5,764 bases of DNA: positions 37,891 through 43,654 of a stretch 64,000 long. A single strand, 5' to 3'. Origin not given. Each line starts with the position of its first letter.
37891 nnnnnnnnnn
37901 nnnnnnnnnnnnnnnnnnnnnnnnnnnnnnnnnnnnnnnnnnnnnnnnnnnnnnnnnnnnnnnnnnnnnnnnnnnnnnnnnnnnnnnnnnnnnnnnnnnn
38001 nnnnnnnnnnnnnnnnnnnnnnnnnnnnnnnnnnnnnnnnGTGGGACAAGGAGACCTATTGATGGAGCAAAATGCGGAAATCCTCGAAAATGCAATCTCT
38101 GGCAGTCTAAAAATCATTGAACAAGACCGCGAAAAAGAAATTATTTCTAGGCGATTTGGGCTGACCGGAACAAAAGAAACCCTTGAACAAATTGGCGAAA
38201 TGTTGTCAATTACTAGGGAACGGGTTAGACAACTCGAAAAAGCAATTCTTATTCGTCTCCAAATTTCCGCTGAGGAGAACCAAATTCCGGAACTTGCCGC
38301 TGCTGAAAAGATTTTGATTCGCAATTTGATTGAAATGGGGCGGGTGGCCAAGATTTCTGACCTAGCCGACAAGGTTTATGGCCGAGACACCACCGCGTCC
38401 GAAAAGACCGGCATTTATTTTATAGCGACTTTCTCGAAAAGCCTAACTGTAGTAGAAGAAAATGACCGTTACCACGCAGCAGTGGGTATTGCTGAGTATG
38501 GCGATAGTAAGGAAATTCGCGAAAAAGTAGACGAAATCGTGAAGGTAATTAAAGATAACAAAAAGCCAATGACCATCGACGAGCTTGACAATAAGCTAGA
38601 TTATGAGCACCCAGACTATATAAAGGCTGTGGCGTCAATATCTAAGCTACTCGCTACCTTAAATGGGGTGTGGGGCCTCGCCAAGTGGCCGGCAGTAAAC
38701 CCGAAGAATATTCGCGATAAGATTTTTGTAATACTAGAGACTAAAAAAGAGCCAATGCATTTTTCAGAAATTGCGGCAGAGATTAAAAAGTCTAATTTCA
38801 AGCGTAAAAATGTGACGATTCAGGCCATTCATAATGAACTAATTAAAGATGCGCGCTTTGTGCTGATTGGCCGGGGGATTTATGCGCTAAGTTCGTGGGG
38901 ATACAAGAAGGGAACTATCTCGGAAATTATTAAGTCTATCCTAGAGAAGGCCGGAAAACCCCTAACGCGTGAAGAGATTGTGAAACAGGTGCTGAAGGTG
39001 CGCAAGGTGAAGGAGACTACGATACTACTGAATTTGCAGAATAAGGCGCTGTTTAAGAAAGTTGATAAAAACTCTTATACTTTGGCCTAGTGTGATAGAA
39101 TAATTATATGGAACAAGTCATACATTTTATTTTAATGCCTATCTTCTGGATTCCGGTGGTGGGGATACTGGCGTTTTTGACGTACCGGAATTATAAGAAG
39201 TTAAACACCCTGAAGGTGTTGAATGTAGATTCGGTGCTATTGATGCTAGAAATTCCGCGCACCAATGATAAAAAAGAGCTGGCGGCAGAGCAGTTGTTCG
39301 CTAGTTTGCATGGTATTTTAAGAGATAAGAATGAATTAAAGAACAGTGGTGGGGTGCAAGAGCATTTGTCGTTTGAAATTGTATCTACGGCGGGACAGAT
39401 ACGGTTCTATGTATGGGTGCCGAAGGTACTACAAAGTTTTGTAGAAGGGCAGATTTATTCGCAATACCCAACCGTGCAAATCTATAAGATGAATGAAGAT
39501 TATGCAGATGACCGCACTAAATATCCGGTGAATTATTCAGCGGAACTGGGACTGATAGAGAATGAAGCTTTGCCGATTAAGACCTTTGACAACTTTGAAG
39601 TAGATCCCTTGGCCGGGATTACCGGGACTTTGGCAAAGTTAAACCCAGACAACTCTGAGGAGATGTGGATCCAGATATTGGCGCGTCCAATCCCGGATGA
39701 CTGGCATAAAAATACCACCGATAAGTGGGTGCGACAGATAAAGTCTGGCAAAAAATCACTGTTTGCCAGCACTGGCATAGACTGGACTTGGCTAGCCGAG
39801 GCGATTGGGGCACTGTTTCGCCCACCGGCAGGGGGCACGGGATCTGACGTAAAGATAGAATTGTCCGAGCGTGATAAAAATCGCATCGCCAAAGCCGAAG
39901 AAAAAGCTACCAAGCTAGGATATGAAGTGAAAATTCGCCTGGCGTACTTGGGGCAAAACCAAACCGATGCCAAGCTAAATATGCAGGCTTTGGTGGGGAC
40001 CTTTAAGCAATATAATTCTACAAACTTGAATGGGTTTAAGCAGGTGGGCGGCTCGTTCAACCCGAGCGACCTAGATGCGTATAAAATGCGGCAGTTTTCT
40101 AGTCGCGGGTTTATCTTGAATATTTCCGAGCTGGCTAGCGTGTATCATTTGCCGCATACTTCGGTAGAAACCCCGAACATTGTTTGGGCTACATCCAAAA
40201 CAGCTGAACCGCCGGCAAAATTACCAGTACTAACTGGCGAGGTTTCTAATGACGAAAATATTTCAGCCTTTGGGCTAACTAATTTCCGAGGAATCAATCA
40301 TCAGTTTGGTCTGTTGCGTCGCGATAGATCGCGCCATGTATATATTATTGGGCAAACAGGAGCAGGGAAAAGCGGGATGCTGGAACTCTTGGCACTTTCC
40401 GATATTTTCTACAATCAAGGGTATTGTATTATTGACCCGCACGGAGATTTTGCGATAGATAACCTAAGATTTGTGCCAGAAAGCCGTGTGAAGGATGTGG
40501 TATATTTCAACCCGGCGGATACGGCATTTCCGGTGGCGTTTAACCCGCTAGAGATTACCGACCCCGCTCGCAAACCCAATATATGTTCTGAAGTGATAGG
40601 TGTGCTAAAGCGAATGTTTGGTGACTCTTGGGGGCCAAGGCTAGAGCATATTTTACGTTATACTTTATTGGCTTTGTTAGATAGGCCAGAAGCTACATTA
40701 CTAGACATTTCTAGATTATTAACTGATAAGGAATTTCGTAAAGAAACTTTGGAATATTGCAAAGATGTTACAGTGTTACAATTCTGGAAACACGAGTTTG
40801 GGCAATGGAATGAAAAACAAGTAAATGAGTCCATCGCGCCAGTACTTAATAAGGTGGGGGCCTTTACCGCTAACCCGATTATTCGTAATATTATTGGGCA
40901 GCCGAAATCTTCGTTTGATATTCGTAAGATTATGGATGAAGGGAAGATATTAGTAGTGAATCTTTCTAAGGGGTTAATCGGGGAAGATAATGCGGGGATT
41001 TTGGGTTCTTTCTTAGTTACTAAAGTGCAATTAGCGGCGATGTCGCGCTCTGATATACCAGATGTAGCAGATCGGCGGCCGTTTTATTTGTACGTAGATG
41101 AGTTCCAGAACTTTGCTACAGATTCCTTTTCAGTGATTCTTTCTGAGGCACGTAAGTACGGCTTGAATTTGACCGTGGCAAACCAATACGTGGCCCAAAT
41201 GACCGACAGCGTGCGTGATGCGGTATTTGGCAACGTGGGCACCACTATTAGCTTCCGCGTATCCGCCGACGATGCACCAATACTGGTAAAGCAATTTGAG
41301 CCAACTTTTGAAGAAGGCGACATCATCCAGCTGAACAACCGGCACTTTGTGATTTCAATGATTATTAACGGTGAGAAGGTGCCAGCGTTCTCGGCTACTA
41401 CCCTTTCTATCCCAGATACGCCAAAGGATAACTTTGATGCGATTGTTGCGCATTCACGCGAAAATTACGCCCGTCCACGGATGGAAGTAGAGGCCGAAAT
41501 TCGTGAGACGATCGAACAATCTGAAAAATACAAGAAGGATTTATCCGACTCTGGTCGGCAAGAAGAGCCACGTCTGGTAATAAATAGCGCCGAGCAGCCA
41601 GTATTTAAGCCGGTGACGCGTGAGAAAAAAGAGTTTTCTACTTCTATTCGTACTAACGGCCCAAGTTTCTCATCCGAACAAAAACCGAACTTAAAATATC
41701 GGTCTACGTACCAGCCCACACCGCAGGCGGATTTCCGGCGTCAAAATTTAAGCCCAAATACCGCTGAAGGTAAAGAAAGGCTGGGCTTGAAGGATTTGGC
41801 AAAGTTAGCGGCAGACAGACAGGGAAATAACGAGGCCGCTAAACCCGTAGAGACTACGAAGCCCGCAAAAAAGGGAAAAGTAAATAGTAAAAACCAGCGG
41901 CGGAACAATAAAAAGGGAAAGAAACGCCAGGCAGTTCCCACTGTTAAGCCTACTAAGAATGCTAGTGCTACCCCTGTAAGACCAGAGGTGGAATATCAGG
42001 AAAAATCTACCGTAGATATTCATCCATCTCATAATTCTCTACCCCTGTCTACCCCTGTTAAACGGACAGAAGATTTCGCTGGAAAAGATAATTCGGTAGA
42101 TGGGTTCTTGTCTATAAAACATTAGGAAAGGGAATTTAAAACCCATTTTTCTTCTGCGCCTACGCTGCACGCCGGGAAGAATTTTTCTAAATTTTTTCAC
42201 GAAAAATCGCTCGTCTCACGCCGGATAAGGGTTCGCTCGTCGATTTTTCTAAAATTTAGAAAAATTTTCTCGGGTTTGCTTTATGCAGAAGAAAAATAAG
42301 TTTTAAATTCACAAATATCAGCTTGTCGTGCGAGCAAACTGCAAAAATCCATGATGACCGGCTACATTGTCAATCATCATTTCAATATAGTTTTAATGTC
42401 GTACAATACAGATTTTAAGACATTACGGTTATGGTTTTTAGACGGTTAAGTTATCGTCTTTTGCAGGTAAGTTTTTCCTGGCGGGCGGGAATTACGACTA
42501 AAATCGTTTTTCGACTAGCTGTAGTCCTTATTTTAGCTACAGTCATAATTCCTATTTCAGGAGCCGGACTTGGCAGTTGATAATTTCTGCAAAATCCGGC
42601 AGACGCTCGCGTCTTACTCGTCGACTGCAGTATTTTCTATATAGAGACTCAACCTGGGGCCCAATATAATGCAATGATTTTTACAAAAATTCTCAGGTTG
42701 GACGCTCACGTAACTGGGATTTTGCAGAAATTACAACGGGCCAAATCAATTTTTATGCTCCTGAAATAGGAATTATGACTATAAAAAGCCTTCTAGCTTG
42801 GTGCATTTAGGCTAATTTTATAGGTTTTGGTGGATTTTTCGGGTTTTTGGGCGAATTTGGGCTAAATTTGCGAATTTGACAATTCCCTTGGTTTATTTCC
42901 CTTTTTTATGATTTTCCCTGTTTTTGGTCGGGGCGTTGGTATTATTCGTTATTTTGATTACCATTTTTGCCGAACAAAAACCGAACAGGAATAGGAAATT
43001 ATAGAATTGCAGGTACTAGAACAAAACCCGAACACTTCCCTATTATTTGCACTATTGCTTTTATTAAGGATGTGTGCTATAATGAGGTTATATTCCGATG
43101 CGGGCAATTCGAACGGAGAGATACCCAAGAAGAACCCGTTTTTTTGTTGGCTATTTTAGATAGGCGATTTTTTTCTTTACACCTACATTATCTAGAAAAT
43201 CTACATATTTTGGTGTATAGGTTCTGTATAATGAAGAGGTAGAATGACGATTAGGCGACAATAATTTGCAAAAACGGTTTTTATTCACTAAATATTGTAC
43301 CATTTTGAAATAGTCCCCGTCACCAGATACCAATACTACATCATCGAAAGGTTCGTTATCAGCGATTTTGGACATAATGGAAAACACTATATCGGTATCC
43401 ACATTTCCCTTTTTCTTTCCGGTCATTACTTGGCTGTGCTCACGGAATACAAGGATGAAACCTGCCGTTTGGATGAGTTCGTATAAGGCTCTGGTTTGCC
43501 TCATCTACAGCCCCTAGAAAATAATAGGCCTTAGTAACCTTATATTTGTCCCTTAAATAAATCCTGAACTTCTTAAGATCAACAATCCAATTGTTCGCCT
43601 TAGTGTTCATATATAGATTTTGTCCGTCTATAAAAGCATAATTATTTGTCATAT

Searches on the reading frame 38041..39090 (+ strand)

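Call 75: search_protein_families(library=pfam, proteins=[window:38041-39090:+], max_evalue=0.001)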
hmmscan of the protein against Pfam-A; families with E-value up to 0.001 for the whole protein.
window:38041-39090:+ (349 aa): 4 families
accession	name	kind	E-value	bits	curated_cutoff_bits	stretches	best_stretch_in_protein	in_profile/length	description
PF05066.19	HARE-HTH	-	2e-13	51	25.9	1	228-286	7-71/71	HB1, ASXL, restriction endonuclease HTH domain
PF04545.22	Sigma70_r4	-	2.9e-11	43.1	24.1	1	29-73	7-48/50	Sigma-70, region 4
PF16007.11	DUF4777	-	0.00019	22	34.4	0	296-327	8-39/66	Domain of unknown function (DUF4777)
PF08100.18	Dimerisation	-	0.00056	20.1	25.6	0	300-344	33-76/93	O-methyltransferase dimerisation domain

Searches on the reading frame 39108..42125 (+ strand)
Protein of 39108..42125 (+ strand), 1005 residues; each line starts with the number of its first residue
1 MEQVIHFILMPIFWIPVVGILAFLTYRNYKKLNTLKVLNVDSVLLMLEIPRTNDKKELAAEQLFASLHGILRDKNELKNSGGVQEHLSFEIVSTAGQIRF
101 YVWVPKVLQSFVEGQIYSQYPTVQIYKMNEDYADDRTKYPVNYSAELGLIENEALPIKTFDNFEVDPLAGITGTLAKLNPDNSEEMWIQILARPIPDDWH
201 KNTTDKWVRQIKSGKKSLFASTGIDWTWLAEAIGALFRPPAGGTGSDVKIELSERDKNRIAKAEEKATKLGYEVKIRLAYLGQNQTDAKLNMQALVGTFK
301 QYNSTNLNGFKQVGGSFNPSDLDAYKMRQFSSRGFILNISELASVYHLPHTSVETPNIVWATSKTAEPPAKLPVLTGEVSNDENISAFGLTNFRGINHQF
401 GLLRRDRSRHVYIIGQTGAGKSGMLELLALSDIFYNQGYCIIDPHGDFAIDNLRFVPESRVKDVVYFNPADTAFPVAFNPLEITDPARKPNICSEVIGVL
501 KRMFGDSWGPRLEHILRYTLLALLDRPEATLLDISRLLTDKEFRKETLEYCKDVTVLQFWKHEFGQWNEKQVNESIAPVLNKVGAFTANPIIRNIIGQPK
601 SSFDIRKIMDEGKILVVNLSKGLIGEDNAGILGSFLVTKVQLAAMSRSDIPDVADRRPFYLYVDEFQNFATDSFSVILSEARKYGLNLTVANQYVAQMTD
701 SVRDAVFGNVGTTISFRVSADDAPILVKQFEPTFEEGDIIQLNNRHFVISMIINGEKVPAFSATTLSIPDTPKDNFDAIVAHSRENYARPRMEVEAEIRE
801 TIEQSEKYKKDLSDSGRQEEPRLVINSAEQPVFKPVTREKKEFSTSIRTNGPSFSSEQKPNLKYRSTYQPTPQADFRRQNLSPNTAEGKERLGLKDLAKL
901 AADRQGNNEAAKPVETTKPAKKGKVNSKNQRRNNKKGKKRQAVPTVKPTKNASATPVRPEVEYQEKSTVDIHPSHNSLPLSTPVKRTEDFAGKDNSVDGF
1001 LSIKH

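Call 75: search_protein_families(library=pfam, proteins=[window:39108-42125:+], max_evalue=0.001)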
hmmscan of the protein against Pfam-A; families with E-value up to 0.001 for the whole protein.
window:39108-42125:+ (1005 aa): 3 families
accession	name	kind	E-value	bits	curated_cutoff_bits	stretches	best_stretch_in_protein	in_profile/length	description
PF10412.15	TrwB_AAD_bind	-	3.9e-08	33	20.5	1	405-719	12-311/387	Type IV secretion-system coupling protein DNA-binding domain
PF01935.23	DUF87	-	1.5e-06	29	23.2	1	408-621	23-203/220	Helicase HerA, central domain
PF12696.13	TraG-D_C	-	3.1e-05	24.3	22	1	658-720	1-68/126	TraM recognition site of TraD and TraG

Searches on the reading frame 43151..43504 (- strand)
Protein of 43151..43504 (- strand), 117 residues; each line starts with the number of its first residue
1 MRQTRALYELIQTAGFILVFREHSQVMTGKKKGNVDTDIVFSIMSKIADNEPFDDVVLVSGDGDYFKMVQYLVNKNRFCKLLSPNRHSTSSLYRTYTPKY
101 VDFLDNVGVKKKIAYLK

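Call 75: search_protein_families(library=pfam, proteins=[window:43151-43504:-], max_evalue=0.001)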
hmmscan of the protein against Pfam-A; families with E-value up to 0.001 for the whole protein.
window:43151-43504:- (117 aa): 1 family
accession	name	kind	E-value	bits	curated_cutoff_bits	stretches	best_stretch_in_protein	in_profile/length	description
PF01936.24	NYN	-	2e-09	38.5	24.2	1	9-97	53-138/145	NYN domain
